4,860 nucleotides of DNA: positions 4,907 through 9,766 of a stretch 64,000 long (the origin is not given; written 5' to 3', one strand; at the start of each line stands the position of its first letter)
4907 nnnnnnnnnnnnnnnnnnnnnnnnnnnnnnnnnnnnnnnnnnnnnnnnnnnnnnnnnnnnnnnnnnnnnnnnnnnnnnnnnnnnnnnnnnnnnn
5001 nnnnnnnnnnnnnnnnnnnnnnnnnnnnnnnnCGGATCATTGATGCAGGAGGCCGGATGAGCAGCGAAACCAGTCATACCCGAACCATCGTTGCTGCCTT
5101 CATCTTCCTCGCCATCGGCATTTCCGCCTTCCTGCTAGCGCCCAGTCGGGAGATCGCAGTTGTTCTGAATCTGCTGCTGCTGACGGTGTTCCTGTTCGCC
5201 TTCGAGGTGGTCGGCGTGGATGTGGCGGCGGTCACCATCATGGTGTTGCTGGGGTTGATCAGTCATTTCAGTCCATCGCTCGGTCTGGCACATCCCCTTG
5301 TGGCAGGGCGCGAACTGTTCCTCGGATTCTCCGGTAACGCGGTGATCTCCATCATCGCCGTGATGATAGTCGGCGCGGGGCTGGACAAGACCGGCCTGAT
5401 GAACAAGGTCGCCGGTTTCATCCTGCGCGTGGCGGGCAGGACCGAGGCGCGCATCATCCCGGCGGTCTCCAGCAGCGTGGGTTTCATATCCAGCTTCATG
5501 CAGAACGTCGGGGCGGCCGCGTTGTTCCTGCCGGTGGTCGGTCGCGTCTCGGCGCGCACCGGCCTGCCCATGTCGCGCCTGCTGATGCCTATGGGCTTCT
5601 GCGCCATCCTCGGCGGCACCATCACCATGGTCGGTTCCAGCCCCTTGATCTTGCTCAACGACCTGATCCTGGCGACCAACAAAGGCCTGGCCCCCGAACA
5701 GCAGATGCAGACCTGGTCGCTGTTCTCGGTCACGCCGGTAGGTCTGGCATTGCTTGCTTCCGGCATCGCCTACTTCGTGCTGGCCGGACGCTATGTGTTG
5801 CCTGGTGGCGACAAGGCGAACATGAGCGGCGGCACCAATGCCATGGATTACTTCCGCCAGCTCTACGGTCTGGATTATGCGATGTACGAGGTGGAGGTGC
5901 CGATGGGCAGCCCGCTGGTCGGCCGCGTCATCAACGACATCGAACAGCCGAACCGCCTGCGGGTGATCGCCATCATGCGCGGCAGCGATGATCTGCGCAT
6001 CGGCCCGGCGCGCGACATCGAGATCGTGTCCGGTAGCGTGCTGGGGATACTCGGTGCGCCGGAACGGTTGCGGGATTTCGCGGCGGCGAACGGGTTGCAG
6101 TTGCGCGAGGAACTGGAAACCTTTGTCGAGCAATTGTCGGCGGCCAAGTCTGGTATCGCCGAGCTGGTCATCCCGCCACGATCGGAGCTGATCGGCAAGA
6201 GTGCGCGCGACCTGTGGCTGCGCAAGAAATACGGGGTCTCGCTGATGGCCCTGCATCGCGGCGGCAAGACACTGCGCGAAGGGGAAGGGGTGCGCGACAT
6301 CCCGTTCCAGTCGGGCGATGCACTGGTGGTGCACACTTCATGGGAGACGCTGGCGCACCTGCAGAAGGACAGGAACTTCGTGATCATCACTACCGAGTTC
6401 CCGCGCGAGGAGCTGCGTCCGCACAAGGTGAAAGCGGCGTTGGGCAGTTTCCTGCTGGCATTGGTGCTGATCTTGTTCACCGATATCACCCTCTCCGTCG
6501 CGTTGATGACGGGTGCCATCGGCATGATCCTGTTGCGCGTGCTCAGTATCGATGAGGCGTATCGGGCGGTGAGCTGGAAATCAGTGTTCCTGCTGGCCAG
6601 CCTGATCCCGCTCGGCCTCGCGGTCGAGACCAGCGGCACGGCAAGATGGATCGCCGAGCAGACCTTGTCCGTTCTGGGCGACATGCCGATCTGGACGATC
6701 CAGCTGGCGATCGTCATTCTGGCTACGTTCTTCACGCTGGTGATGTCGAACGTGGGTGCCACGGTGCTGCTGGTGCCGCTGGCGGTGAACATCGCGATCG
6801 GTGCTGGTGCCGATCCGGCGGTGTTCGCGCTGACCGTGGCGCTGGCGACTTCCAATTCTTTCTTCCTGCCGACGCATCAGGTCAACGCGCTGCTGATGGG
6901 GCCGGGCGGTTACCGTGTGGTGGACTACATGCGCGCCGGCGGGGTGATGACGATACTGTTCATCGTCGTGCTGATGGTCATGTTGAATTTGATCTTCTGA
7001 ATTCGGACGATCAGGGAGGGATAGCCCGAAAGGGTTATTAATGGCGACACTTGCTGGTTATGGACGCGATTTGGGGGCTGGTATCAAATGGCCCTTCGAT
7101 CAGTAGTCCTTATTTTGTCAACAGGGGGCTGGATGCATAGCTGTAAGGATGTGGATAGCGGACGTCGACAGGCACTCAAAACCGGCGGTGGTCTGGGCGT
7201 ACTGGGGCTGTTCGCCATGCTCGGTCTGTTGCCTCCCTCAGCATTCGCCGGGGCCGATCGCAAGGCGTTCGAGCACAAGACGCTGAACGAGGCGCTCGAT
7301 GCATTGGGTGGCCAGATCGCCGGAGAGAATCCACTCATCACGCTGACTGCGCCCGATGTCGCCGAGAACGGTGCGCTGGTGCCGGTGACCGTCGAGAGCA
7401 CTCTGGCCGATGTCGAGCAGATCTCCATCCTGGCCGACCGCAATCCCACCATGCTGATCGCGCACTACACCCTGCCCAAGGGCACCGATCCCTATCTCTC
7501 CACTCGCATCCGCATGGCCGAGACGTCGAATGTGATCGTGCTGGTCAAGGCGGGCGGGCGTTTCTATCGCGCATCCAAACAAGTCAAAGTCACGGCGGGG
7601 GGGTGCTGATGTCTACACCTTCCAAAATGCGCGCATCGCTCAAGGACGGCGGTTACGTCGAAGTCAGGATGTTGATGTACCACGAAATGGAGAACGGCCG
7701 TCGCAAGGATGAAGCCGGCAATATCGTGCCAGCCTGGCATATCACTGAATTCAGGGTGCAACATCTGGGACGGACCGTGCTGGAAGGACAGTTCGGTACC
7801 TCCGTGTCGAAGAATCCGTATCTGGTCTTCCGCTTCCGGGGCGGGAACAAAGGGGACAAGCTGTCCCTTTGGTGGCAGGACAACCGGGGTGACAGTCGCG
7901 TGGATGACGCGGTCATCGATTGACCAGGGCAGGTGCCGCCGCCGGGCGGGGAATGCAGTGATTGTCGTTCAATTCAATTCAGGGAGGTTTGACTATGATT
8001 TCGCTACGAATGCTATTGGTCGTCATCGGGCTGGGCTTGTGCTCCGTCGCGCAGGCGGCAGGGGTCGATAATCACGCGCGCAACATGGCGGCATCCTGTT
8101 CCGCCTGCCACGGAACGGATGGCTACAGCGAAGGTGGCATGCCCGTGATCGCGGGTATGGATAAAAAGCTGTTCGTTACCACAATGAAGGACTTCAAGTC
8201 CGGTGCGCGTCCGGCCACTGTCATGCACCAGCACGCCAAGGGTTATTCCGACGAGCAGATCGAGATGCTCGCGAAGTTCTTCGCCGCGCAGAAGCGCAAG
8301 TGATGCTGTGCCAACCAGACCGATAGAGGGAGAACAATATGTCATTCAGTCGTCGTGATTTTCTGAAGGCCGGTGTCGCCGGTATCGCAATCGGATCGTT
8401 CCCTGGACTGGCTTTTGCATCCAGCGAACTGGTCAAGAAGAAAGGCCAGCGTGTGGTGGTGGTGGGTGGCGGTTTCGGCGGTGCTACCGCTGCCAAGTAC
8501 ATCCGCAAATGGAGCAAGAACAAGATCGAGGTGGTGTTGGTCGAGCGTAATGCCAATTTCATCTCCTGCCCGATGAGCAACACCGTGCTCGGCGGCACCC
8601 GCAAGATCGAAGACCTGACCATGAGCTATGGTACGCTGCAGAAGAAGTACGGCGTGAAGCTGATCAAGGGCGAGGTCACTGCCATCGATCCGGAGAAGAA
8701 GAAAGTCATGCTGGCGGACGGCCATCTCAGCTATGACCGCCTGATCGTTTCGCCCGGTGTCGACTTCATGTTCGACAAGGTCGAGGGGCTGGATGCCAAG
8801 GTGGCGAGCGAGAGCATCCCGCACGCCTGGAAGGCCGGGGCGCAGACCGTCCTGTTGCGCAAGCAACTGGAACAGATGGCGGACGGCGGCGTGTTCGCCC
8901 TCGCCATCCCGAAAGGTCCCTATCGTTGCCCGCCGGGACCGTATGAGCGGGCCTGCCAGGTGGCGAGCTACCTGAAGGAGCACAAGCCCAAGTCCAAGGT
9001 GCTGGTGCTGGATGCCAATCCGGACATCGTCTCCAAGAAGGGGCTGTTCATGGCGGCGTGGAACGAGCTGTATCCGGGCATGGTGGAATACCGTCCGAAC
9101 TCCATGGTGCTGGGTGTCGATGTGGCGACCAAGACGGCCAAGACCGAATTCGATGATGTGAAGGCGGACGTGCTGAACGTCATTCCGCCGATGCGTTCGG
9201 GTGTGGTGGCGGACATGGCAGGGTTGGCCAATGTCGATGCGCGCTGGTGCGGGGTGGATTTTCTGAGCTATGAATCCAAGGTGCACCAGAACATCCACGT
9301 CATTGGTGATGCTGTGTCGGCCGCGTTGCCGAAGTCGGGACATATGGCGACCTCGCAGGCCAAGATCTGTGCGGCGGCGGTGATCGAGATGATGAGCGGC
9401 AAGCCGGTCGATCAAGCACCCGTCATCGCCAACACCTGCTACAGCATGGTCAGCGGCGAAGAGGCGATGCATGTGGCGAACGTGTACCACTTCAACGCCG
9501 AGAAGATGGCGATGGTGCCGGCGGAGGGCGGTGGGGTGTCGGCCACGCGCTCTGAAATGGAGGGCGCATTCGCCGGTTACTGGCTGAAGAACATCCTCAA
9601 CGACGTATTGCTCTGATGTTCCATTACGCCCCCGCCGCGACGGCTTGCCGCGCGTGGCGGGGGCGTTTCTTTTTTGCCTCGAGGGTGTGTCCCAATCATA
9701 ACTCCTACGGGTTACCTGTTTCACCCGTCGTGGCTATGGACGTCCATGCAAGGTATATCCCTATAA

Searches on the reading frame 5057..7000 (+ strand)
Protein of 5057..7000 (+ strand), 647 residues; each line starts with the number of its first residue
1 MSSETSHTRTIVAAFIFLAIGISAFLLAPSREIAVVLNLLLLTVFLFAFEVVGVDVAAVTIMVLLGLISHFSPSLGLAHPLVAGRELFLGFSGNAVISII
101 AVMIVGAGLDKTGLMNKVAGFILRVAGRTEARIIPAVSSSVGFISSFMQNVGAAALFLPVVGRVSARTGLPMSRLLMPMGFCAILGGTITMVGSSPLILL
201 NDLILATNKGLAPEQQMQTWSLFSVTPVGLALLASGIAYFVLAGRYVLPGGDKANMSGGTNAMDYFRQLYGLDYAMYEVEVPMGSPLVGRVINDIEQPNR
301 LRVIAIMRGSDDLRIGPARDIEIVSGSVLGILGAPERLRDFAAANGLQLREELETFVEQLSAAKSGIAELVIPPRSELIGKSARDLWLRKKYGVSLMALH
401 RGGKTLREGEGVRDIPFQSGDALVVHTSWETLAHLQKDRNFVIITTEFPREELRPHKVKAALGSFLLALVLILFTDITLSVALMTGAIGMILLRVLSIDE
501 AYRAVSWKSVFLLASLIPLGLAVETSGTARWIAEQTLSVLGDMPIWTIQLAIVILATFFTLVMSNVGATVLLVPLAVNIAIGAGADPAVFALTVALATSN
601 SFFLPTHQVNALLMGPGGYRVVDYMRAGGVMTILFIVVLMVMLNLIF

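Call 91: search_protein_families(library=pfam, proteins=[window:5057-7000:+], max_evalue=0.00001)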
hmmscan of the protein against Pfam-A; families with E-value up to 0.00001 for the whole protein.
window:5057-7000:+ (647 aa): 3 families
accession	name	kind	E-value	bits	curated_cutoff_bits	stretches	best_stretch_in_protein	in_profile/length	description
PF03600.22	CitMHS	-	7e-68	229.6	31.9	1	45-595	2-336/336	Citrate transporter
PF02080.26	TrkA_C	-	3.3e-19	69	27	2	276-343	1-68/71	TrkA-C domain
PF00939.25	Na_sulph_symp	-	3e-11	43.4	27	1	461-643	272-462/472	Sodium:sulfate symporter transmembrane region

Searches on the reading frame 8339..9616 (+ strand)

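Call 91: search_protein_families(library=pfam, proteins=[window:8339-9616:+], max_evalue=0.00001)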
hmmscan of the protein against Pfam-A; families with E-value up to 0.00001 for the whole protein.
window:8339-9616:+ (425 aa): 3 families
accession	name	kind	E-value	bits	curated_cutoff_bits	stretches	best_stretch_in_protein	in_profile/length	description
PF21706.3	FCSD_central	-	6.3e-46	155.7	27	1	170-283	1-116/116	Sulfide dehydrogenase [flavocytochrome c] flavoprotein chain, central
PF09242.17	FCSD-flav_bind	-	2.9e-17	63.2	26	1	360-424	2-71/71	Flavocytochrome c sulphide dehydrogenase, flavin-binding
PF07992.20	Pyr_redox_2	-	1.7e-15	57.7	26.1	1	38-151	2-119/291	Pyridine nucleotide-disulphide oxidoreductase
